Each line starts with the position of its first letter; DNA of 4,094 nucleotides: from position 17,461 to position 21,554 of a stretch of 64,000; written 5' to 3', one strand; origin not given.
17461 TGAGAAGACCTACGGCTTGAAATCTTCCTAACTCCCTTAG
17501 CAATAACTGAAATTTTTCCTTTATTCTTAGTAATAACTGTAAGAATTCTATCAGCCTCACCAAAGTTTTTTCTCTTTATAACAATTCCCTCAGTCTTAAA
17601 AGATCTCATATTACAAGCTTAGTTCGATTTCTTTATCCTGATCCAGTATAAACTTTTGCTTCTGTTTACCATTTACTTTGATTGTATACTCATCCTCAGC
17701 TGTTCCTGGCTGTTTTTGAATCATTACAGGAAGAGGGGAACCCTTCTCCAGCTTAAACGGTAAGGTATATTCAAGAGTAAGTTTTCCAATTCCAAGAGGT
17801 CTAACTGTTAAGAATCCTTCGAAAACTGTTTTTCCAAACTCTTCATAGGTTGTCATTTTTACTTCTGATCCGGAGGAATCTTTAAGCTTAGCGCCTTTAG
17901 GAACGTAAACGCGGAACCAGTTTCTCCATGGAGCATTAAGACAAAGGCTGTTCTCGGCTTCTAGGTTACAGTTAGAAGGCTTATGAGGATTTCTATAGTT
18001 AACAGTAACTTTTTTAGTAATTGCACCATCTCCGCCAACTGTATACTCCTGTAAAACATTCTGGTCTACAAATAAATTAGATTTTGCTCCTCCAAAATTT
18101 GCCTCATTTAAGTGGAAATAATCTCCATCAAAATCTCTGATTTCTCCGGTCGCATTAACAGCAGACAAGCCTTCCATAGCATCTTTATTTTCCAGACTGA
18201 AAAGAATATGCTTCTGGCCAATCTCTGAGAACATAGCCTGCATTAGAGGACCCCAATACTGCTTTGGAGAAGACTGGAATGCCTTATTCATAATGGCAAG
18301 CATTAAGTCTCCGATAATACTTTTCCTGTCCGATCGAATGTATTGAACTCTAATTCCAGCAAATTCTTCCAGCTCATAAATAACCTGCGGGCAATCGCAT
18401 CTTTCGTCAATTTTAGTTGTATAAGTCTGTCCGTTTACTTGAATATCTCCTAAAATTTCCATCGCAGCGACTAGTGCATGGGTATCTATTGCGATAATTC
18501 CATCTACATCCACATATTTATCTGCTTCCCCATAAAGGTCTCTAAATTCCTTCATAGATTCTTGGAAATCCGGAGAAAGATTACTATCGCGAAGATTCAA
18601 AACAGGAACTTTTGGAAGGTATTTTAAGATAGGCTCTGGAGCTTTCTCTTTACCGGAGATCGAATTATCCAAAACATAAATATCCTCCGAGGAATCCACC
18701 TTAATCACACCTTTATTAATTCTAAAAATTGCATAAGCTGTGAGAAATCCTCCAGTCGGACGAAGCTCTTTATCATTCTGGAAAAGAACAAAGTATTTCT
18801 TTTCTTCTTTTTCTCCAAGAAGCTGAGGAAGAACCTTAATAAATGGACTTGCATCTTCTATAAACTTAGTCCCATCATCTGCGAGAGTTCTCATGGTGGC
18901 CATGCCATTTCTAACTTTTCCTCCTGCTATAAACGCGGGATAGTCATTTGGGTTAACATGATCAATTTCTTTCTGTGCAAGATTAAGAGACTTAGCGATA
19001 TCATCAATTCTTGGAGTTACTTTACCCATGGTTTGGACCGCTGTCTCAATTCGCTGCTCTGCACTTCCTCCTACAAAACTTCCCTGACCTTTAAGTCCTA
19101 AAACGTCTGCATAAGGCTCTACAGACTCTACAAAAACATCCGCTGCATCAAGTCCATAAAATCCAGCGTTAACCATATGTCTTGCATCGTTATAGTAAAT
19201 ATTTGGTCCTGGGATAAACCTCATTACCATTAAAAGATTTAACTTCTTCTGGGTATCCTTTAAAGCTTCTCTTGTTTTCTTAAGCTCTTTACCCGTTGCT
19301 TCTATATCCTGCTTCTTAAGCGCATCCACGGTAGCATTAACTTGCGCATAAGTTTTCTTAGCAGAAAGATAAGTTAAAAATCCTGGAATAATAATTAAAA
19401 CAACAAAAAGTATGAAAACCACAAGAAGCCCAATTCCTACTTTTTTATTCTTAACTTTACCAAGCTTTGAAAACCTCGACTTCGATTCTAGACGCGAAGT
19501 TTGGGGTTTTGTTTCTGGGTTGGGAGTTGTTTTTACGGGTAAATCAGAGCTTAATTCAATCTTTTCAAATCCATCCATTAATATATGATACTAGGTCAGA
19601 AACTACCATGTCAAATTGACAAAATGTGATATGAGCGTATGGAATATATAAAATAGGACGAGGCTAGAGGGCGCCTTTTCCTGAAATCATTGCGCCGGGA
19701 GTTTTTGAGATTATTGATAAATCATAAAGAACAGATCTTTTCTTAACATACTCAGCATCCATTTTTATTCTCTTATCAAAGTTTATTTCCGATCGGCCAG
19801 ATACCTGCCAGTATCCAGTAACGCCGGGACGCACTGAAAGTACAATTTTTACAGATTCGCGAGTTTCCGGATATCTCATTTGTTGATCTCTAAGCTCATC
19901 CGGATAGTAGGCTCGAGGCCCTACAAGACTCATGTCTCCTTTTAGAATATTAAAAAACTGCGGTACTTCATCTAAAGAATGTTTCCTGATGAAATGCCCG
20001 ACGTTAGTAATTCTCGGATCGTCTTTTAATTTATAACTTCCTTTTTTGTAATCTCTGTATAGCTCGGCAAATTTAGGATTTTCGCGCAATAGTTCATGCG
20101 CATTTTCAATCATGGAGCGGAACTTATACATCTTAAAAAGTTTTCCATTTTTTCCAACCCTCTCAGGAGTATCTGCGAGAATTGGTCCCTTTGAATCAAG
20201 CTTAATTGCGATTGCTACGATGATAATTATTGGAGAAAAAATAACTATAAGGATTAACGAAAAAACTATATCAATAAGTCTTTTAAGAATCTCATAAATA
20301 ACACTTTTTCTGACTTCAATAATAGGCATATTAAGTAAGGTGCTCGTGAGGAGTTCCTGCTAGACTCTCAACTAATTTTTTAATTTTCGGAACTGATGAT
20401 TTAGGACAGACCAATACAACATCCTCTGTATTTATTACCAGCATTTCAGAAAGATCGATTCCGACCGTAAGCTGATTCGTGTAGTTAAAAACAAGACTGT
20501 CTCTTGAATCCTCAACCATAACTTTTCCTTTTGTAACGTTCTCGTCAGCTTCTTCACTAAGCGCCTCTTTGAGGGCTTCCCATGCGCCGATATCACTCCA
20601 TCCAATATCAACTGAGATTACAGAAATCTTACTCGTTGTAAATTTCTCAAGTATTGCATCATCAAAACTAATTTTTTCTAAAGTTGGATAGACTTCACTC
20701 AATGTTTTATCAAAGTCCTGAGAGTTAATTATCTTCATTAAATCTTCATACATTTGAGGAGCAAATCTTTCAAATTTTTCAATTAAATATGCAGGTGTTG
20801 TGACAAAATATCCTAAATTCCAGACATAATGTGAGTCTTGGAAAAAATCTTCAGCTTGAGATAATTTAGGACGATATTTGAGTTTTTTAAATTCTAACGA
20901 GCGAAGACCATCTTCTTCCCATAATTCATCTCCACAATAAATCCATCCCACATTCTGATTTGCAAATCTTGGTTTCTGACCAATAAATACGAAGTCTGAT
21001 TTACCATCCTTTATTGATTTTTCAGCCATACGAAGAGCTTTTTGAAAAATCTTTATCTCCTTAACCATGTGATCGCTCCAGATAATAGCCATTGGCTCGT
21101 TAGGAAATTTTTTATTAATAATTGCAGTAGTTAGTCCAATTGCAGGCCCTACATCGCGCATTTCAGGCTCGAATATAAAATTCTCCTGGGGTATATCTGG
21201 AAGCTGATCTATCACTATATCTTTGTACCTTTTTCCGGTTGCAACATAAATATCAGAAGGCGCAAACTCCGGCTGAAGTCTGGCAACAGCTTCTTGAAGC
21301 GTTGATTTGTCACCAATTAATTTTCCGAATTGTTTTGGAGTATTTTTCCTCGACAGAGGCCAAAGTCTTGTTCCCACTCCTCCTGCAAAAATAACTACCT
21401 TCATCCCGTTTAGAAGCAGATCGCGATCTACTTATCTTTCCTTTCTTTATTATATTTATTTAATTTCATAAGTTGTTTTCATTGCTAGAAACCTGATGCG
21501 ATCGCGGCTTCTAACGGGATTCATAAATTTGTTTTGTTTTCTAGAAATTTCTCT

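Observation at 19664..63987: Co-directional glycan assembly supercluster of about 44 kb and 40 genes that combines Wzx/Wzy-type and polyprenyl-P-sugar/GT-C machinery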

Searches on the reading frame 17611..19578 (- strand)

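Call 8: search_protein_families(library=pfam, proteins=[window:17611-19578:-], max_evalue=0.01)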
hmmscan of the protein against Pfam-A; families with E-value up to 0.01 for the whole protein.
window:17611-19578:- (655 aa): 1 family
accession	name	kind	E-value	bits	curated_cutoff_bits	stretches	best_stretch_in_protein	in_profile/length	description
PF13196.11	DUF4012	-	8e-23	82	28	1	258-388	2-132/144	Protein of unknown function (DUF4012)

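Call 16: search_protein_families(library=ncbifam, proteins=[window:17611-19578:-], max_evalue=0.1)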
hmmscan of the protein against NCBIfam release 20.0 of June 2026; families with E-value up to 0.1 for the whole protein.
window:17611-19578:- (655 aa): 1 family
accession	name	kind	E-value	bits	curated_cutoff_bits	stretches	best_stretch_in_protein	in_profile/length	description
NF045844.1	BC85_0335_fam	subfamily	0.03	14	65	1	49-132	2-84/215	BC85_0335 family putative methyltransferase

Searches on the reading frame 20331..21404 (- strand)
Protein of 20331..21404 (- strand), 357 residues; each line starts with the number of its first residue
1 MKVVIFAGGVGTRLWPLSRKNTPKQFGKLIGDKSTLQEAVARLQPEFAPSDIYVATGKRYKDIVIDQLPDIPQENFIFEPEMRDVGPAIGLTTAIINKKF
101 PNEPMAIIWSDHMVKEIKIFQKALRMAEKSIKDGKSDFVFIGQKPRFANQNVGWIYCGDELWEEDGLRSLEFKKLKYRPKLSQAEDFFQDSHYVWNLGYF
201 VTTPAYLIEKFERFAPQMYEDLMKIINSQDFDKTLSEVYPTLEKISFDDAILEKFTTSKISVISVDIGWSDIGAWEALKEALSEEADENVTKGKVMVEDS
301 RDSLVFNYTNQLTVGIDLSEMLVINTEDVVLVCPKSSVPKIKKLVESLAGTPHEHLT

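Call 5: search_protein_families(library=pfam, proteins=[window:20331-21404:-], max_evalue=0.01)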
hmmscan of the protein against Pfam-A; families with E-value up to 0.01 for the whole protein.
window:20331-21404:- (357 aa): 3 families
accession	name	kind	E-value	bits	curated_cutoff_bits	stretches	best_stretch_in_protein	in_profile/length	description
PF00483.29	NTP_transferase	-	2.2e-23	83.6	21.2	1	2-285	1-242/245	Nucleotidyl transferase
PF22640.1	ManC_GMP_beta-helix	-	1.9e-06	28.1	27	1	299-348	7-55/55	MannoseP isomerase/GMP-like beta-helix domain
PF12804.13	NTP_transf_3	-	0.0041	17.8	27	1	3-113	1-97/160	MobA-like NTP transferase domain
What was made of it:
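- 20331..21404 (-): g20, ManC-type mannose-1-phosphate guanylyltransferase (makes GDP-mannose). NTP_transferase plus ManC beta-helix (call 5).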

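Call 15: search_protein_families(library=ncbifam, proteins=[window:20331-21404:-], max_evalue=0.001)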
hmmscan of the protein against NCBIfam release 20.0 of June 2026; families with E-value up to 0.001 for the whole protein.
window:20331-21404:- (357 aa): 4 families
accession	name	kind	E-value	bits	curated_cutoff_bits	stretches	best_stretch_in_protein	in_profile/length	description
TIGR01479.1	GMP_PMI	equivalog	1.9e-67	228.1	372.95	1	3-350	3-347/467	mannose-1-phosphate guanylyltransferase/mannose-6-phosphate isomerase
NF012004.0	PRK15460.1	equivalog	3.4e-48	164.5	859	1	4-355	9-363/478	mannose-1-phosphate guanyltransferase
TIGR03992.1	Arch_glmU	subfamily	7.9e-06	25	292.1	0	1-129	1-123/393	bifunctional sugar-1-phosphate nucleotidylyltransferase/acetyltransferase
NF041173.1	Sug_nt_acttase_Thmprot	equivalog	1.7e-05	24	600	0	1-123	1-117/405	bifunctional sugar-1-phosphate nucleotidylyltransferase/acetyltransferase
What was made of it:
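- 20331..21404 (-): TIGR01479 228 bits over the guanylyltransferase part (call 15).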
